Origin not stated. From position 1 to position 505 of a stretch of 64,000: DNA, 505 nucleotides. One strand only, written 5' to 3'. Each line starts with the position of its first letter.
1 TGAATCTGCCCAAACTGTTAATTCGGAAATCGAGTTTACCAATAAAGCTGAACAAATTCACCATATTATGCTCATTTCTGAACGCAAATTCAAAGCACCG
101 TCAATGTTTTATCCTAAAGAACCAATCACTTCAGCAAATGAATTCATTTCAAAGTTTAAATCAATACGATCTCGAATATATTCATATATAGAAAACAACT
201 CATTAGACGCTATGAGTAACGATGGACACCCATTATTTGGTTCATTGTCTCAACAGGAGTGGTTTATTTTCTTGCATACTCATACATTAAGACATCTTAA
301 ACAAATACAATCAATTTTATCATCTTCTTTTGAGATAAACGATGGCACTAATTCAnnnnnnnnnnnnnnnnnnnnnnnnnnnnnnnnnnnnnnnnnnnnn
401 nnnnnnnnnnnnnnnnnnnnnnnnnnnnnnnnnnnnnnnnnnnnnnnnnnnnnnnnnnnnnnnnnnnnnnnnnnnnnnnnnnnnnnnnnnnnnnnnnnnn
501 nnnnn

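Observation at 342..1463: Standalone ExoY / edema-factor-type nucleotidyl cyclase toxin homologue with no obvious secretion partner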

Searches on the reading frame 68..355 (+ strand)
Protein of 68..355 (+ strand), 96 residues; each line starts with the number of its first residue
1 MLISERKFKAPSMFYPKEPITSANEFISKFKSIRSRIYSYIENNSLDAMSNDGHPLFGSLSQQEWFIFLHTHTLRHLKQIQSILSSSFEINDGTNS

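Call 3: search_protein_families(library=pfam, proteins=[window:68-355:+], max_evalue=1)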
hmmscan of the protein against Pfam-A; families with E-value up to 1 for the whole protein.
window:68-355:+ (96 aa): 2 families
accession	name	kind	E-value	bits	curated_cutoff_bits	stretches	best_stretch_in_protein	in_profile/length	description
PF12867.12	DinB_2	-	0.013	16.4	24.8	1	15-80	61-128/128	DinB superfamily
PF07606.16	DUF1569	-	0.031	14.9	21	1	50-81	119-150/152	Protein of unknown function (DUF1569)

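Call 34: search_protein_families(library=padloc, proteins=[window:68-355:+], max_evalue=0.01)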
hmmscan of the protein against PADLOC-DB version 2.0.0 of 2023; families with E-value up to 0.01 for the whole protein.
window:68-355:+ (96 aa): 0 families
